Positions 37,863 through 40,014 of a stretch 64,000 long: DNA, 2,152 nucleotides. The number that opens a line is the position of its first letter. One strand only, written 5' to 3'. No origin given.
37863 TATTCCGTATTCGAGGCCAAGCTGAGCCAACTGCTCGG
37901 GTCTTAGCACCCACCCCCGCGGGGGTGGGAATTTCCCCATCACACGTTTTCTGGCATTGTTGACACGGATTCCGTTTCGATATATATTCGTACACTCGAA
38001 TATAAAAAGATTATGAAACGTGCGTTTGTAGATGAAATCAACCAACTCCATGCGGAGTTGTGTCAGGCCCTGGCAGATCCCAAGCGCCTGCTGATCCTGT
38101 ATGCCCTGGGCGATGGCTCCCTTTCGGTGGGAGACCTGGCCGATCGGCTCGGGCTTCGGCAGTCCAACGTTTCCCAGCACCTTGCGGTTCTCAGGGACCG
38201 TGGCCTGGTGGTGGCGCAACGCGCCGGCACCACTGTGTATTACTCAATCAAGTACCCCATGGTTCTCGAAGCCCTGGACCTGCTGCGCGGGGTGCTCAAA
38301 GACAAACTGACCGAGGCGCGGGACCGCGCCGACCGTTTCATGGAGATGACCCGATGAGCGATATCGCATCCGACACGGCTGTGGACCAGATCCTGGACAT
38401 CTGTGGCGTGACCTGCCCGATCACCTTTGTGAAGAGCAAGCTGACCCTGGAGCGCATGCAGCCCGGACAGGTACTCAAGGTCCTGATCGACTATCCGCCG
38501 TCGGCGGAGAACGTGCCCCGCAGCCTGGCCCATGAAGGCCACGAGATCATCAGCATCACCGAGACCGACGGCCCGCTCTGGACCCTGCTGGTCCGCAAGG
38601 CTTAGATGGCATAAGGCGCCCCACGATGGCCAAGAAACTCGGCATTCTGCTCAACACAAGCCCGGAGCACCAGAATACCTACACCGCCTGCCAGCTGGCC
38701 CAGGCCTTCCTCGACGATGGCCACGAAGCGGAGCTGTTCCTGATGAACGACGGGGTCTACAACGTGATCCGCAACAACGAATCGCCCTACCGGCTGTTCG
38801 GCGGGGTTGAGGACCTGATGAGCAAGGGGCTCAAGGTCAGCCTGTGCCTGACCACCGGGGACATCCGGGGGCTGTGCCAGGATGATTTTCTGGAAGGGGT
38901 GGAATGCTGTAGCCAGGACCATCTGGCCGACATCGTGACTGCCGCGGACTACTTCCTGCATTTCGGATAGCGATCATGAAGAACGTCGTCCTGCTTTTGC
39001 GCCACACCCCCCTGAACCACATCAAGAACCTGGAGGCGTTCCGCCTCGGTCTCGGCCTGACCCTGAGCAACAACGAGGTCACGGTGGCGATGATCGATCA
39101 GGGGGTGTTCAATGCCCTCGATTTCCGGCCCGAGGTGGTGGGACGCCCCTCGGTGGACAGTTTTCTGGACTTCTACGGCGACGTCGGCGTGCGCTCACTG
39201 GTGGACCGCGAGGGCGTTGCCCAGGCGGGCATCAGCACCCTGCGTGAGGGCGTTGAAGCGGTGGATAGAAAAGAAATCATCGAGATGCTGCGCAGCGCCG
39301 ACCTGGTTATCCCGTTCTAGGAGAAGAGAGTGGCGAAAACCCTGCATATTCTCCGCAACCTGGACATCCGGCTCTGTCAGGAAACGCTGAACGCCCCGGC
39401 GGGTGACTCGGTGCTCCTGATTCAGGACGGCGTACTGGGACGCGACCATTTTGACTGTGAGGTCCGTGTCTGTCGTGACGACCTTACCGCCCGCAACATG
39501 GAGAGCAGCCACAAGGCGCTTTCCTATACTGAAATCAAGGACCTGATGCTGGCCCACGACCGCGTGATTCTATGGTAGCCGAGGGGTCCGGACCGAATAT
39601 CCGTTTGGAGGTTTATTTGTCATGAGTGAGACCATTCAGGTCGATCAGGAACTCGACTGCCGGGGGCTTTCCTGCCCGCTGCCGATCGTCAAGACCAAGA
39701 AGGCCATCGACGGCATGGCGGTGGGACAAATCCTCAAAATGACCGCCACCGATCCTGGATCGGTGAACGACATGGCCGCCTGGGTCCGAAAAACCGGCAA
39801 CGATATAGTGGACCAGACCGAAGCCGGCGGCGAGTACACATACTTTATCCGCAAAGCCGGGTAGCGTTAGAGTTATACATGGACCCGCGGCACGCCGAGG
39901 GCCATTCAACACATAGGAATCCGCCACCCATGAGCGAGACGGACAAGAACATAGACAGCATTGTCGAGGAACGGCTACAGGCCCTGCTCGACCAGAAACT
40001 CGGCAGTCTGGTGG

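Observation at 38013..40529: Self-contained, repressor-headed sulfur-relay operon: TusA-like, miniature DsrE/F/H-like trio, TusA and DsrE2-like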

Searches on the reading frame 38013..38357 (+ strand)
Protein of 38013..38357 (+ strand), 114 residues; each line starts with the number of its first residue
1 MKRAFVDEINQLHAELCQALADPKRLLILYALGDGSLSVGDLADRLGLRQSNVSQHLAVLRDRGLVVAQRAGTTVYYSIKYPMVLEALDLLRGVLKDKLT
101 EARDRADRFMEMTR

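Call 3: search_protein_families(library=pfam, proteins=[window:38013-38357:+], max_evalue=0.01)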
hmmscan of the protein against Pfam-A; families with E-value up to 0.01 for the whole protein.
window:38013-38357:+ (114 aa): 17 families
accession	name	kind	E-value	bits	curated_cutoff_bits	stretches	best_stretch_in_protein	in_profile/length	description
PF01022.26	HTH_5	-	2.2e-16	59.9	22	1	22-66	1-45/47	Bacterial regulatory protein, arsR family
PF12840.13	HTH_20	-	1.3e-11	44.7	27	1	20-66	1-48/51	Helix-turn-helix domain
PF12802.13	MarR_2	-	5.1e-11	43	27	1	26-72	8-56/61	MarR family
PF13412.12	HTH_24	-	4.9e-06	26.5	21.9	1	25-66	5-47/48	Winged helix-turn-helix DNA-binding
PF09339.16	HTH_IclR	-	9.1e-06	25.8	22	1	31-67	13-49/52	IclR helix-turn-helix domain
PF13545.12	HTH_Crp_2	-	4.9e-05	23.6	27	1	36-72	22-56/70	Crp-like helix-turn-helix domain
PF25212.1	HVO_A0114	-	0.00012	22.3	27.6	1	18-75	17-75/84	HVO_A0114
PF01978.25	TrmB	-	0.00018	21.7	25.6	1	34-79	20-65/68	Sugar-specific transcriptional regulator TrmB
PF01047.28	MarR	-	0.00021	21.6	24.6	1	27-66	10-47/59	MarR family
PF25213.1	HVO_A0261_N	-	0.00047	20.4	35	1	23-69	11-57/86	HVO_A0261 N-terminal domain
PF24034.1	DUF7343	-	0.0019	18.5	27.6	1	20-72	2-54/62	Domain of unknown function (DUF7343)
PF02002.24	TFIIE_alpha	-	0.0021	18.3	22.9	1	14-89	4-86/105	TFIIE alpha subunit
PF02082.26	Rrf2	-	0.0028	18.3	30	1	26-70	12-57/132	Iron-dependent Transcriptional regulator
PF01325.25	Fe_dep_repress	-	0.0038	17.9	26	1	36-69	22-55/60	Iron dependent repressor, N-terminal DNA binding domain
PF00126.33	HTH_1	-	0.0041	17.5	26.6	0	43-63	20-40/60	Bacterial regulatory helix-turn-helix protein, lysR family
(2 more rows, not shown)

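Call 4: search_protein_families(library=ncbifam, proteins=[window:38013-38357:+], max_evalue=0.01)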
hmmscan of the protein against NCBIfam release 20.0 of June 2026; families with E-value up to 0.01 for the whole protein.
window:38013-38357:+ (114 aa): 16 families
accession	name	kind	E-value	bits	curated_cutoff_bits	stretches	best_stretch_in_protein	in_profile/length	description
NF033788.1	HTH_metalloreg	subfamily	1.4e-26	92.1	55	1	14-87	2-76/77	metalloregulator ArsR/SmtB family transcription factor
NF047906.1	CdPbTransRegCmtR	equivalog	2e-18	66.2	150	1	13-94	11-92/104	Cd(II)/Pb(II)-sensing metalloregulatory transcriptional regulator CmtR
NF033789.1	repress_SdpR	subfamily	2.3e-16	59.4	100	1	18-90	3-75/79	autorepressor SdpR family transcription factor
NF040642.1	sulf_sens_BigR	equivalog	4e-14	52.5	155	1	14-79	11-76/95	sulfite-sensing transcriptional repressor BigR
NF045707.1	Dbac_1936_reg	equivalog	1.9e-13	50.3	115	1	11-101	5-95/99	ArsR/SmtB-type metalloregulator TsoR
NF041413.1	ArsR_Rv2640c_fam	equivalog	2.3e-12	47.3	155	1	17-96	36-114/118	Rv2640c family ArsR-like transcriptional regulator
NF052532.1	TransRegPagRBaca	equivalog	9.6e-10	38.5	170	1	13-92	17-96/99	transcriptional repressor PagR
NF007528.0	PRK10141.1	subfamily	2.2e-09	37.2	97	1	15-80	8-74/117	metalloregulator ArsR/SmtB family transcription factor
TIGR01884.1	cas_HTH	subfamily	2.3e-05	23.9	60.2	1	9-68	128-188/202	CRISPR-associated CARF protein Csa3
NF053755.1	MsvR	equivalog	0.00012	21.9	220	1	17-69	7-59/236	transcriptional factor MsvR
NF047395.1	TransRegLtdR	equivalog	0.0028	17.4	250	1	25-71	54-100/166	transcriptional regulator LdtR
NF008849.0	PRK11886.1-4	equivalog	0.0035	16.5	474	1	28-94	10-75/320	bifunctional biotin--[acetyl-CoA-carboxylase] ligase/biotin operon repressor BirA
NF041396.1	TranRegLrp_Halo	equivalog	0.0042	17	190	1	27-81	10-63/149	HTH-type transcriptional regulator Lrp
NF053602.1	Phr_regulator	exception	0.0054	16.3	320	1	18-88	7-82/191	heat shock transcription regulator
TIGR02937.1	sigma70-ECF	superfamily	0.0057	16.3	42.9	1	12-61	107-158/165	sigma-70 family RNA polymerase sigma factor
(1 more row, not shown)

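Call 90: search_solved_structures(query=window:38013-38357:+, max_evalue=0.000001, show_alignments=4)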
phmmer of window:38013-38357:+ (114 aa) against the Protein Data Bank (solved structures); distinct sequences matched with E-value up to 0.000001: 23.
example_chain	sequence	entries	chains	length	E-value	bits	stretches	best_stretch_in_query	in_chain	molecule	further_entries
2lkp_A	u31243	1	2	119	1.7e-14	57.3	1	14-89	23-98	HTH-type transcriptional regulator NmtR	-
4omy_A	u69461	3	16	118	1.3e-13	54.5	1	11-92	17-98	NolR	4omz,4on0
6jmi_A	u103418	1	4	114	3.9e-13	52.9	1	9-100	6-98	Uncharacterized HTH-type transcriptional regulator Rv0081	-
2jsc_A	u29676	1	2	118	1.3e-12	51.3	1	14-91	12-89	Transcriptional regulator Rv1994c/MT2050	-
3jth_A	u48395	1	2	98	1.4e-12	51.1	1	15-93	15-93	Transcription activator HlyU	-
5znx_A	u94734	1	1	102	1.6e-12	50.9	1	15-93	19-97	Transcriptional activator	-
4k2e_A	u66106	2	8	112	1.9e-12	50.8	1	15-92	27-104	Transcriptional activator HlyU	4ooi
13ct_A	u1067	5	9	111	8.9e-12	48.6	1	14-85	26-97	Transcriptional regulator, ArsR family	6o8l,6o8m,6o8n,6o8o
6o8k_A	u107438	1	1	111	8.9e-12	48.6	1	14-85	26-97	Transcriptional regulator, ArsR family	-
3cuo_A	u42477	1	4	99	2.1e-11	47.4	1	13-92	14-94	Uncharacterized HTH-type transcriptional regulator ygaV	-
1r22_A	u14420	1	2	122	4.9e-11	46.2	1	4-81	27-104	Transcriptional repressor smtB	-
1r1t_A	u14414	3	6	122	2.6e-10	43.9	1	4-81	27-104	Transcriptional repressor smtB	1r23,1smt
3pqj_A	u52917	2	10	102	2.6e-09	40.7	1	13-83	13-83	Biofilm growth-associated repressor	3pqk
6uvu_A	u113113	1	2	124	1e-08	38.7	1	16-92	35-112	ArsR family transcriptional regulator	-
8qkf_A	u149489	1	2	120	2e-08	37.8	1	11-79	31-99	ArsR family transcriptional regulator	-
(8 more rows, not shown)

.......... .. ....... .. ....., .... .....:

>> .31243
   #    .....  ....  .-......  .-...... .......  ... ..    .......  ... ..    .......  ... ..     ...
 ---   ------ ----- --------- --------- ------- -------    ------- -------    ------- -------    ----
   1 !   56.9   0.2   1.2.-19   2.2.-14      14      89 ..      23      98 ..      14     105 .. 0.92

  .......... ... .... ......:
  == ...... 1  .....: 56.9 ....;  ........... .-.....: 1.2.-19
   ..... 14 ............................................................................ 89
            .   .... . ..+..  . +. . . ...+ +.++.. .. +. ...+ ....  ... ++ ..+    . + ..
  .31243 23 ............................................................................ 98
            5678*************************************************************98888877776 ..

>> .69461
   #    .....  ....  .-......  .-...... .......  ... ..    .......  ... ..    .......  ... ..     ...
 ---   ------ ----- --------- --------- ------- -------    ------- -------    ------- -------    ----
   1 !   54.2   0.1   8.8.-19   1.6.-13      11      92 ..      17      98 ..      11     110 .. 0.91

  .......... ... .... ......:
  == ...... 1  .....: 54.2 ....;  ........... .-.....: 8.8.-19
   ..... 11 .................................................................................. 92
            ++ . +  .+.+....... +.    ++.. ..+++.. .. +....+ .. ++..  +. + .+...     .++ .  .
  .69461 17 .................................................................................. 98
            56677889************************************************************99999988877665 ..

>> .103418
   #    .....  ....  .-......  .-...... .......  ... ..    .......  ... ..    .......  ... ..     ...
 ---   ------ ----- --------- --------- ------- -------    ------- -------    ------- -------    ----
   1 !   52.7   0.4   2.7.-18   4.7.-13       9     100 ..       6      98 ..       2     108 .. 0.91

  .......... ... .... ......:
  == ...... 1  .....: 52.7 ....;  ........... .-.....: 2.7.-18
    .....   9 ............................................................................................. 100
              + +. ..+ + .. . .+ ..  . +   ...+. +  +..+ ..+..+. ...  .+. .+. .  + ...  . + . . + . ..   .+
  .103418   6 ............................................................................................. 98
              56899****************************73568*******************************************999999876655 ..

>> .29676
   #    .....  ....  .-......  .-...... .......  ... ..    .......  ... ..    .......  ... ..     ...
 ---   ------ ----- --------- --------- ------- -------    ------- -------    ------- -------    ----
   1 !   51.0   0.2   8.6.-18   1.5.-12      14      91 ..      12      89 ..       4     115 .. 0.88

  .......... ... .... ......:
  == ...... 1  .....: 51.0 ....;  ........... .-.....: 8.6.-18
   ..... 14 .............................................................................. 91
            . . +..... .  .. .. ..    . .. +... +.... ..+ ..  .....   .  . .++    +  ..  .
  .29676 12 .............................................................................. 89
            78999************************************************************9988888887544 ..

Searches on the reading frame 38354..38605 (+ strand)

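Call 3: search_protein_families(library=pfam, proteins=[window:38354-38605:+], max_evalue=0.01)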
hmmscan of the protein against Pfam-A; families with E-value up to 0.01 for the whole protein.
window:38354-38605:+ (83 aa): 1 family
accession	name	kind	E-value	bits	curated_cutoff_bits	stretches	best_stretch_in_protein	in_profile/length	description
PF01206.22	TusA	-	1.9e-20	72.9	28.6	1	13-82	2-70/70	Sulfurtransferase TusA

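Call 4: search_protein_families(library=ncbifam, proteins=[window:38354-38605:+], max_evalue=0.01)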
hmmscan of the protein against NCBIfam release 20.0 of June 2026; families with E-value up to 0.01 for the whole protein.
window:38354-38605:+ (83 aa): 4 families
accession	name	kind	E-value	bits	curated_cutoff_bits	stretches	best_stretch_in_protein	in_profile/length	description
NF008242.0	PRK11018.1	equivalog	7.5e-13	47.9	79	1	8-82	5-78/78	sulfurtransferase-like selenium metabolism protein YedF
NF001423.0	PRK00299.1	equivalog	1.3e-07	31.3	78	1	8-82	6-79/82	sulfurtransferase TusA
TIGR03527.1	selenium_YedF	equivalog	1.1e-06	28.6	110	1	14-81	1-67/194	sulfurtransferase-like selenium metabolism protein YedF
NF041048.1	TusA_like_YeeD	exception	5e-06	26.1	147.5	1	14-82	4-72/72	thiosulfate utilization sulfurtransferase TsuB/YeeD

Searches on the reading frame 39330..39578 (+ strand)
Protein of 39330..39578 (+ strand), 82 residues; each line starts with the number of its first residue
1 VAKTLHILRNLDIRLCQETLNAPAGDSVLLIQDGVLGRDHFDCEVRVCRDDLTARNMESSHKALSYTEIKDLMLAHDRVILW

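Call 3: search_protein_families(library=pfam, proteins=[window:39330-39578:+], max_evalue=0.01)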
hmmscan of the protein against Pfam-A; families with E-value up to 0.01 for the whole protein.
window:39330-39578:+ (82 aa): 1 family
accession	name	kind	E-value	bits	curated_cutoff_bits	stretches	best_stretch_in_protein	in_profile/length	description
PF04077.17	DsrH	-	5.3e-05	23.8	24.4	1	23-78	17-87/88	DsrH like protein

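Call 4: search_protein_families(library=ncbifam, proteins=[window:39330-39578:+], max_evalue=0.01)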
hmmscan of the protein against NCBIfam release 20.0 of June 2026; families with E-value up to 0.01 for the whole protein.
window:39330-39578:+ (82 aa): 1 family
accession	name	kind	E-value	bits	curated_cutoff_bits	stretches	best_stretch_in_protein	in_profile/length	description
TIGR03011.1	sulf_tusB_dsrH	equivalog_domain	4.7e-08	33.1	49.2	1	17-82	18-95/95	sulfurtransferase complex subunit TusB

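Call 13: search_solved_structures(query=window:39330-39578:+, max_evalue=1, show_alignments=3)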
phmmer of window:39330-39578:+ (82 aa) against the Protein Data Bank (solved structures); distinct sequences matched with E-value up to 1: 10.
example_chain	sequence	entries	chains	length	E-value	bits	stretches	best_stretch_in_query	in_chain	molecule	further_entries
1rhx_A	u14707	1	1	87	0.2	15.1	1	21-78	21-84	conserved hypothetical protein TM0979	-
1x9a_A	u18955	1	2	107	0.34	14.4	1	21-78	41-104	hypothetical protein TM0979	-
6mg1_A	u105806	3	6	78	0.42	14.1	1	37-69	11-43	CCAAT/enhancer-binding protein beta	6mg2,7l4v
1ci6_B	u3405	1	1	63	0.43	14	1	38-69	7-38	TRANSCRIPTION FACTOR C/EBP BETA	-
1h89_A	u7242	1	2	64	0.46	13.9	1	38-69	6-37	CAAT/ENHANCER BINDING PROTEIN BETA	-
1hjb_A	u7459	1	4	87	0.54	13.7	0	37-68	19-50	CCAAT/ENHANCER BINDING PROTEIN BETA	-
2e43_A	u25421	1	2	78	0.56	13.7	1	37-69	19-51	CCAAT/enhancer-binding protein beta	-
1gtw_A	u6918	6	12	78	0.59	13.6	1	37-68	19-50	CAAT/ENHANCER BINDING PROTEIN BETA | CCAAT/ENHANCER BINDING PROTEIN BETA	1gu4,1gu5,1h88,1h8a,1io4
8k8d_A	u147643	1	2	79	0.6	13.6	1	37-69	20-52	CCAAT/enhancer-binding protein beta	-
7upz_A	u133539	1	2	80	0.61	13.5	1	37-68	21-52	CCAAT/enhancer-binding protein beta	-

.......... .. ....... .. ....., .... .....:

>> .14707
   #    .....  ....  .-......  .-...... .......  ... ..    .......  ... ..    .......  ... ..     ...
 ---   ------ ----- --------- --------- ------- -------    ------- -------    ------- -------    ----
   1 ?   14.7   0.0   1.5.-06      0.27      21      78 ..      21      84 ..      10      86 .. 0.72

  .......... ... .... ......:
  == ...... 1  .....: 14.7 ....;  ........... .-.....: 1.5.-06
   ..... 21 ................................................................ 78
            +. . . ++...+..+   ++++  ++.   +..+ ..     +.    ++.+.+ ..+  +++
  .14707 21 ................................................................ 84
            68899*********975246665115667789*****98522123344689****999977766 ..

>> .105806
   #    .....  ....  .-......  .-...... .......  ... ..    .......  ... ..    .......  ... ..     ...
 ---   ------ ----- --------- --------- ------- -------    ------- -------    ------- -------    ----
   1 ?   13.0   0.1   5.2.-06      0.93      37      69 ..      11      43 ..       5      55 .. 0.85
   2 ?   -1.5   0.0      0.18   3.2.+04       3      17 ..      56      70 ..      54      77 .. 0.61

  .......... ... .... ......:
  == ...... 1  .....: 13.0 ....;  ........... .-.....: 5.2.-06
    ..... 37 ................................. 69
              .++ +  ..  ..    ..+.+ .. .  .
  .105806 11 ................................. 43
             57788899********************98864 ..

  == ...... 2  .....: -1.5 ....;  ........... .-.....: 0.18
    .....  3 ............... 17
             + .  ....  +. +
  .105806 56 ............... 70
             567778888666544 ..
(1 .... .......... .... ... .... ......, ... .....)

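Call 74: predict_structure(alignment_id=A2)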
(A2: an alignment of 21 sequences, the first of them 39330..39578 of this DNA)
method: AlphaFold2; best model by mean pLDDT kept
length: 82 residues; sequences in the alignment: 21
mean_pLDDT: 94.4   pTM: 0.85
mean pLDDT of the five models: 94.4, 87.7, 79.1, 73.5, 72.2
residues with pLDDT >= 90: 72; 70-90: 10; 50-70: 0; < 50: 0
segments of 3 or more residues with pLDDT < 50: none
pLDDT, mean of each block of 10 residues (from residue 1): 93 90 96 91 96 95 98 97 94
secondary structure, 60 per line:
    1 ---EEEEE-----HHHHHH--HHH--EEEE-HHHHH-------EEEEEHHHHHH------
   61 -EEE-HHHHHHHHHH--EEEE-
elements in order: E4-8 H14-19 E27-30 H32-36 E44-48 H49-54 E62-64 H66-75 E78-81

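Call 78: fold_search(model_id=the predicted structure, library=pdb)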
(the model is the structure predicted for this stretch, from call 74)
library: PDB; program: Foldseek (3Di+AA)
matches with E <= 10: 534; with E <= 0.001: 1
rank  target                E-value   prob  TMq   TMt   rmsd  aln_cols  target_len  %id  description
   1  2hy5_C                7.3e-04  1.00  0.81  0.67   2.8       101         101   21  Crystal structure of DsrEFH (released 2006-09-19)
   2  3fl9_B                2.0e-01  0.25  0.32  0.21   9.7        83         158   18  Crystal structure of B. anthracis dihydrofolate reductase (DHFR) with trimethoprim (released 2009-04-28)
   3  9io5_G                3.6e-01  0.28  0.40  0.16   7.7       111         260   16  Cryo-EM structure of G1-ATPase dimer from Mycoplasma mobile gliding machinery (released 2025-03-12)
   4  3jw5_A                3.6e-01  0.16  0.30  0.19   9.6        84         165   15  Crystal structure of Bacillus anthracis (Y102F) dihydrofolate reductase complexed with NADPH and Trimethoprim (released 2010-09-15)
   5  8t64_B                4.7e-01  0.15  0.32  0.25   8.6       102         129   10  Apo Cam1(42-206) (released 2024-01-10)
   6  8t64_D                5.3e-01  0.15  0.33  0.24   8.5       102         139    9  Apo Cam1(42-206) (released 2024-01-10)
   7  3dat                  5.3e-01  0.15  0.31  0.19   9.2        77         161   18  Crystal structure of the ternary MTX NADPH complex of Bacillus anthracis dihydrofolate reductase (released 2009-04-14)
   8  3e5y_B                5.6e-01  0.08  0.25  0.17  10.1       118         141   15  Crystal structure of TrmH family RNA methyltransferase from Burkholderia pseudomallei (released 2008-08-26)
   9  2qk8                  6.0e-01  0.13  0.30  0.20   9.9        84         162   18  Crystal structure of the anthrax drug target, Bacillus anthracis dihydrofolate reductase (released 2007-08-28)
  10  3sa1_A                8.1e-01  0.12  0.31  0.19   9.4        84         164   17  Bacuills anthracis Dihydrofolate Reductase bound propargyl-linked TMP analog, UCP1021 (released 2012-06-13)
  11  8t66_B                8.1e-01  0.11  0.32  0.21   8.6       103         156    9  cA6 bound Cam1 (released 2024-01-10)
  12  2z04_B                8.7e-01  0.18  0.36  0.12   7.7        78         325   10  Crystal structure of phosphoribosylaminoimidazole carboxylase ATPase subunit from Aquifex aeolicus (released 2007-11-06)
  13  1rqx_B                8.7e-01  0.12  0.34  0.12  10.1        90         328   11  Crystal structure of ACC Deaminase complexed with Inhibitor (released 2004-08-17)
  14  3ip3_A                9.8e-01  0.18  0.38  0.13   9.4        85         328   10  Structure of putative oxidoreductase (TM_0425) from Thermotoga maritima (released 2009-09-29)
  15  2zza_A                1.0e+00  0.25  0.48  0.30   5.2       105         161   10  Moritella profunda Dihydrofolate reductase complex with NADP+ and Folate (released 2010-02-23)
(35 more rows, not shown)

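Call 108: search_protein_representatives(alignment_id=A2)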
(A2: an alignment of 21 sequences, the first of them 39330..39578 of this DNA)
Query: 21 sequences, 84 profile positions. Proteins with E-value up to 0.001 (for the whole library): 936; up to 1e-10: 169; up to 1e-30: 1. The best 150 are listed.
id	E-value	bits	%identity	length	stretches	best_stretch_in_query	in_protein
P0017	2.7e-31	123.8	-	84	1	1-84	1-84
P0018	2.9e-28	114.0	-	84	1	1-84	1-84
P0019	1.9e-27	111.4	-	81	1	1-84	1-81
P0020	5.1e-27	110.1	-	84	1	1-84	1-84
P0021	1.9e-26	108.3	-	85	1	1-84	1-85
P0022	1.3e-25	105.5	-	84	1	1-84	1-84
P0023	5.6e-25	103.5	-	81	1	1-84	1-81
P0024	8.2e-25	103.0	-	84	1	1-84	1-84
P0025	1.8e-24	101.9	-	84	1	1-84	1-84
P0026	4.4e-24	100.7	-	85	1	1-84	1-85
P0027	5.4e-24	100.4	-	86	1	1-84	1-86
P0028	7.7e-24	99.9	-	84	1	1-84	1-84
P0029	1.2e-23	99.3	-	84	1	1-84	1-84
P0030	4.5e-23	97.4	-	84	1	1-84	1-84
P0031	5.6e-23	97.1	-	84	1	1-84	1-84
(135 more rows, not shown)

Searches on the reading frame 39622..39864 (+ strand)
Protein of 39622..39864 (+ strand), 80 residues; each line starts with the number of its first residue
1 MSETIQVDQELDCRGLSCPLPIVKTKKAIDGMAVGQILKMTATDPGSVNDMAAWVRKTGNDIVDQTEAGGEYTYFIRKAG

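Call 3: search_protein_families(library=pfam, proteins=[window:39622-39864:+], max_evalue=0.01)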
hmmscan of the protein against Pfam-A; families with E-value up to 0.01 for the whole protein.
window:39622-39864:+ (80 aa): 1 family
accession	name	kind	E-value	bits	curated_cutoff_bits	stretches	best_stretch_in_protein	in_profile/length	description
PF01206.22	TusA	-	4.9e-26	90.8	28.6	1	10-78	2-70/70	Sulfurtransferase TusA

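Call 4: search_protein_families(library=ncbifam, proteins=[window:39622-39864:+], max_evalue=0.01)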
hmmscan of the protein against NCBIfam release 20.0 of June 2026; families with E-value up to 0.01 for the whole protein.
window:39622-39864:+ (80 aa): 4 families
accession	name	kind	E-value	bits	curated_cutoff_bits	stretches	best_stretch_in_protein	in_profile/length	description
NF001423.0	PRK00299.1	equivalog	2.3e-14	53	78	1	5-79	6-80/82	sulfurtransferase TusA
NF008242.0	PRK11018.1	equivalog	1.9e-11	43.5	79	1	2-78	2-78/78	sulfurtransferase-like selenium metabolism protein YedF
TIGR03527.1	selenium_YedF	equivalog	1.7e-07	31.3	110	1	11-77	1-67/194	sulfurtransferase-like selenium metabolism protein YedF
NF041048.1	TusA_like_YeeD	exception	0.0023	17.6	147.5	1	11-69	4-62/72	thiosulfate utilization sulfurtransferase TsuB/YeeD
